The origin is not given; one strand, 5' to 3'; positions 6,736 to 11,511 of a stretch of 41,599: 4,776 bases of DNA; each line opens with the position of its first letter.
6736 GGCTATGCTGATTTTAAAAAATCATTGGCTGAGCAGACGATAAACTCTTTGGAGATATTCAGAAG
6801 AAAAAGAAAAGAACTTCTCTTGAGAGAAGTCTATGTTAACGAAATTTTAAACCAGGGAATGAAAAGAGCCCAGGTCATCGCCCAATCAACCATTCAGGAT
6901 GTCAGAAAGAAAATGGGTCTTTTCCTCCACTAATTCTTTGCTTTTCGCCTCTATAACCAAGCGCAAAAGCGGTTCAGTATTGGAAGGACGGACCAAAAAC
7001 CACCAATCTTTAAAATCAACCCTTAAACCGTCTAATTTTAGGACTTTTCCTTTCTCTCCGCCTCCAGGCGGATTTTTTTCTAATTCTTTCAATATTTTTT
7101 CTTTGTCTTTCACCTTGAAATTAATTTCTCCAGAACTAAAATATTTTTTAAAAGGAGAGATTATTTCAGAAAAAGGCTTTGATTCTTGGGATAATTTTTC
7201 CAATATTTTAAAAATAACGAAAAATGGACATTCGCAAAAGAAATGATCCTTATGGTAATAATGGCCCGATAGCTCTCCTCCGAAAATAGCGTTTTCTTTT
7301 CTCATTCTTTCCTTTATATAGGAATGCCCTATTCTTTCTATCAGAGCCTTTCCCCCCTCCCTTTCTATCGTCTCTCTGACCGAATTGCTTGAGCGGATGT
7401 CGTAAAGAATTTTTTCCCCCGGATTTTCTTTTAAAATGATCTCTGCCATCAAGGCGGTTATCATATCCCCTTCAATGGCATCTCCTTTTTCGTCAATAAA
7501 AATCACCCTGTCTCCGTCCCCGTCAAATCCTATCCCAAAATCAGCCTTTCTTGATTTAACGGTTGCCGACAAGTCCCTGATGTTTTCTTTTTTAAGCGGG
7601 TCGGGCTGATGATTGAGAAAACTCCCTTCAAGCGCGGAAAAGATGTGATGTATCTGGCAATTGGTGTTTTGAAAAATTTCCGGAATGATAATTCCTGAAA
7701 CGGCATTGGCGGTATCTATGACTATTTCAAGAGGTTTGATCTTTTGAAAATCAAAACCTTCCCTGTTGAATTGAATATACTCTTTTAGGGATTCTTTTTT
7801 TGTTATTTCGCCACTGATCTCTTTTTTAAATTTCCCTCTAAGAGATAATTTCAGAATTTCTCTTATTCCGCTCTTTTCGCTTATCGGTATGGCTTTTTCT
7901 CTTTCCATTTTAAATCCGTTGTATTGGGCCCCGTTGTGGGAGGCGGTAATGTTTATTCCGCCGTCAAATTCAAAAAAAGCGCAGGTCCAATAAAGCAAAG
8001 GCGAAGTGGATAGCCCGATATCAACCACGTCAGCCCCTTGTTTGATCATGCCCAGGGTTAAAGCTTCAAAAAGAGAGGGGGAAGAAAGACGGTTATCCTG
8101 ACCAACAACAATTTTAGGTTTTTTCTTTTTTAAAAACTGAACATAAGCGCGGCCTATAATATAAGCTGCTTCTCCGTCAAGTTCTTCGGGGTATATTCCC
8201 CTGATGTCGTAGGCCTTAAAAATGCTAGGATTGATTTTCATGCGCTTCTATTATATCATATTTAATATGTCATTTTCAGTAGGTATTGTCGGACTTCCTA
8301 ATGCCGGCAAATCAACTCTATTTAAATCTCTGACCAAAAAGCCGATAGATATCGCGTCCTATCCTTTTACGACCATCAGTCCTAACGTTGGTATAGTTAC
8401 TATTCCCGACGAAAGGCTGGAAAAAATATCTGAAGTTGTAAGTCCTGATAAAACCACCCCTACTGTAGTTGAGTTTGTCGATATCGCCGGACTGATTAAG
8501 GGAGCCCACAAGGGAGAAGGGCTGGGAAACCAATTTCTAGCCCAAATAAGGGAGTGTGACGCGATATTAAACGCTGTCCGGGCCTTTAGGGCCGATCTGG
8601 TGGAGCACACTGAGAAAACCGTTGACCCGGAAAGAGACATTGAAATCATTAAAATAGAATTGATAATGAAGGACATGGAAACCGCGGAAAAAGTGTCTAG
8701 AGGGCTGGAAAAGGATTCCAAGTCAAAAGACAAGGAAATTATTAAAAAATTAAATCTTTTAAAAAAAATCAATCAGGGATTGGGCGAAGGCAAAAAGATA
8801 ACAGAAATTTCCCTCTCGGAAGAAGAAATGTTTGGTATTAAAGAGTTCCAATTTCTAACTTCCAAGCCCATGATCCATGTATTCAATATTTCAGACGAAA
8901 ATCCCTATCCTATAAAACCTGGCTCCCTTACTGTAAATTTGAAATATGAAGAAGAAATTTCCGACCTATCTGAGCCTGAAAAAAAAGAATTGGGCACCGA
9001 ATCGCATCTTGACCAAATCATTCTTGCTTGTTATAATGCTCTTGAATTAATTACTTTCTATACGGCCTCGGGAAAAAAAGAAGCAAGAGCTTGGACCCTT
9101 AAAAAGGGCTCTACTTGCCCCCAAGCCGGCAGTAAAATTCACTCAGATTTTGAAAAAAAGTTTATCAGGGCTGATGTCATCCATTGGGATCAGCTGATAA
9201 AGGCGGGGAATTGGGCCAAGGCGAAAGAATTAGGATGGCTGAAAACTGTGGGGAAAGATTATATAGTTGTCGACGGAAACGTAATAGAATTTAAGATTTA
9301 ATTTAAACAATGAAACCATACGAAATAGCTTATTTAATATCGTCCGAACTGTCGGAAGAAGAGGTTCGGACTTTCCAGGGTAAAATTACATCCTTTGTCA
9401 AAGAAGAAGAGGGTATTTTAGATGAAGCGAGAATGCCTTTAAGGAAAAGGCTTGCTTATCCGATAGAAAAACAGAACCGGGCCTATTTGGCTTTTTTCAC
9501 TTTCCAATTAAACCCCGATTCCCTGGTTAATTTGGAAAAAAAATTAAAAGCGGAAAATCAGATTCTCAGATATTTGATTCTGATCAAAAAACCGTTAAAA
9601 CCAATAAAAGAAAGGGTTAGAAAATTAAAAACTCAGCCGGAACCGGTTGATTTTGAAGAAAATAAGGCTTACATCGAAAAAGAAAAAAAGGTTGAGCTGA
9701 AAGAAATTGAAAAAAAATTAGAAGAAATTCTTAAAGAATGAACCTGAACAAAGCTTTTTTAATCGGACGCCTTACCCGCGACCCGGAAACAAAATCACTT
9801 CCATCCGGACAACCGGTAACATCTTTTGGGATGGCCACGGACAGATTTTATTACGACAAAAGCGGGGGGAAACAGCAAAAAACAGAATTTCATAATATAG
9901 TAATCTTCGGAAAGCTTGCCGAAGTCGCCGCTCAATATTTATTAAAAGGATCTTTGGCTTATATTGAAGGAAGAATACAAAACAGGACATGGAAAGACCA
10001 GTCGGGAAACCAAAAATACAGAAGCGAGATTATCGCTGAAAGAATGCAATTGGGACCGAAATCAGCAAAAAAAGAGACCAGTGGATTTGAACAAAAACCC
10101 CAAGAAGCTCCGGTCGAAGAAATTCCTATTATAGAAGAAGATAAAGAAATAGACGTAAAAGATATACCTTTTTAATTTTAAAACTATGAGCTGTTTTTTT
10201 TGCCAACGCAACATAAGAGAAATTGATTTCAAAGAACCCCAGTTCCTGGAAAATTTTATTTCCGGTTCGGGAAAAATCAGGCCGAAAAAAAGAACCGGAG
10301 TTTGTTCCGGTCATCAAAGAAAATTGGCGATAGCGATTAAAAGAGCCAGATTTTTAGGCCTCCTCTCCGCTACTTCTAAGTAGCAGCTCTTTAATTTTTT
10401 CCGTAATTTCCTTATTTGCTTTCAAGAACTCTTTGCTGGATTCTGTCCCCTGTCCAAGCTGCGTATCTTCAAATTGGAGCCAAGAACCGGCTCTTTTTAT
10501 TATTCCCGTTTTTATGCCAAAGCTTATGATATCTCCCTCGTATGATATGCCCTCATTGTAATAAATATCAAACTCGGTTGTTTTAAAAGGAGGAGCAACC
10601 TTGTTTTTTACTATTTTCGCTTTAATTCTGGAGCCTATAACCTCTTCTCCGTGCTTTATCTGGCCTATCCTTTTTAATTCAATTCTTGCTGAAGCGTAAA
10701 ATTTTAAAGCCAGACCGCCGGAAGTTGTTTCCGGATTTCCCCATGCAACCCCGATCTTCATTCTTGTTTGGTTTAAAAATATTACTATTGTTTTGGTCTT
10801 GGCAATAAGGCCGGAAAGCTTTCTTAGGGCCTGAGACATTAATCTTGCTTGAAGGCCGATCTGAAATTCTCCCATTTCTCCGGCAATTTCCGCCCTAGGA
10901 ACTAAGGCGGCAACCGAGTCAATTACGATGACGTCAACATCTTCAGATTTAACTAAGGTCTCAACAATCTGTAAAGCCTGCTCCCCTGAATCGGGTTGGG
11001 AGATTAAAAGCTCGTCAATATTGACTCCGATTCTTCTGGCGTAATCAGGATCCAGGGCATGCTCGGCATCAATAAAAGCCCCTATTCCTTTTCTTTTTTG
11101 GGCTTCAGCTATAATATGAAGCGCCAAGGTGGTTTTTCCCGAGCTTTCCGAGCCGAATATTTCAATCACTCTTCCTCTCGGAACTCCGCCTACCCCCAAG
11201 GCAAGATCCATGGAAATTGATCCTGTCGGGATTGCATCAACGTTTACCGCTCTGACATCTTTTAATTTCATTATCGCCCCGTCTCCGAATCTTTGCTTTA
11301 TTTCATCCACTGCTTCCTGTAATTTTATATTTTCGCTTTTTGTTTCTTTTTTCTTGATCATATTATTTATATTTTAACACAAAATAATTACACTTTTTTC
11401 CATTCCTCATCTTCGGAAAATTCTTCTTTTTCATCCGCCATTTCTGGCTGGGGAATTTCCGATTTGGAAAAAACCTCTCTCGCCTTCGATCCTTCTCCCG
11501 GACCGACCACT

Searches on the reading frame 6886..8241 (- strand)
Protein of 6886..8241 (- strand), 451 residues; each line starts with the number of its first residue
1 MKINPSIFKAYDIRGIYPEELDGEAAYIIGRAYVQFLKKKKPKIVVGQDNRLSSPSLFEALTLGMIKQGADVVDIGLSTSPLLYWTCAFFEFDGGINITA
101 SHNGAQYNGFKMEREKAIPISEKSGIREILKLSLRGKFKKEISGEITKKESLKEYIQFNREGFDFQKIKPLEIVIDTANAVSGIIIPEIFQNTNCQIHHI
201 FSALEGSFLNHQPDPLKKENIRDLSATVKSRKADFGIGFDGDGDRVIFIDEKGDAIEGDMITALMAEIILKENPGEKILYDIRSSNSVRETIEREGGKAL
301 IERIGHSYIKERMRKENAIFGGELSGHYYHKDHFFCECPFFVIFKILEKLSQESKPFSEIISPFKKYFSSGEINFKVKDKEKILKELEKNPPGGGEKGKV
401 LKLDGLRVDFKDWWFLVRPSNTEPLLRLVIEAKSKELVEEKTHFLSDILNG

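Call 15: search_protein_families(library=pfam, proteins=[window:6886-8241:-], max_evalue=0.01)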
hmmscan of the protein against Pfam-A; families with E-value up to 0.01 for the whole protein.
window:6886-8241:- (451 aa): 4 families
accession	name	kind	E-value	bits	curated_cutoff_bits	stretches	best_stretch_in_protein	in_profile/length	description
PF02878.22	PGM_PMM_I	-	3.8e-31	108.1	22.5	1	7-131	3-129/138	Phosphoglucomutase/phosphomannomutase, alpha/beta/alpha domain I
PF02879.22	PGM_PMM_II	-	3.1e-21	76.3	29.3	1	154-253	2-103/103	Phosphoglucomutase/phosphomannomutase, alpha/beta/alpha domain II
PF02880.22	PGM_PMM_III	-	4e-19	69.3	20.7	1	257-367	1-115/115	Phosphoglucomutase/phosphomannomutase, alpha/beta/alpha domain III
PF00408.26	PGM_PMM_IV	-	1.6e-13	50.9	23.1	1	372-440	1-60/68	Phosphoglucomutase/phosphomannomutase, C-terminal domain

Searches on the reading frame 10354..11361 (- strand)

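Call 15: search_protein_families(library=pfam, proteins=[window:10354-11361:-], max_evalue=0.01)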
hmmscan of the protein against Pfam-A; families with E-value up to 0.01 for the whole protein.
window:10354-11361:- (335 aa): 9 families
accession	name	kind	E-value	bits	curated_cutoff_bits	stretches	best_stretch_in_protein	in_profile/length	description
PF00154.27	RecA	-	3.1e-127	423.9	27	1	14-273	3-262/262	recA bacterial DNA recombination protein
PF21096.2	RecA_C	-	3.5e-15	56.3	27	1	276-325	1-50/57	RecA C-terminal domain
PF08423.17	Rad51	-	8e-08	32.3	22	1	43-231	7-211/244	Rad51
PF06745.19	ATPase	-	7.9e-06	25.8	26.6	1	45-101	2-58/231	KaiC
PF13481.12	AAA_25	-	4.8e-05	23.5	27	0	58-85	28-55/195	AAA domain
PF01637.24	ATPase_2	-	0.00017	21.9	33.2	1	65-195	22-115/225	ATPase domain predominantly from Archaea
PF13479.12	AAA_24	-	0.00041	20.7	27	1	65-154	4-77/195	AAA domain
PF02283.22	CobU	-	0.001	19.1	27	1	68-199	3-125/168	Cobinamide kinase / cobinamide phosphate guanyltransferase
PF13401.12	AAA_22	-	0.0037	18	27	1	64-156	6-97/130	AAA domain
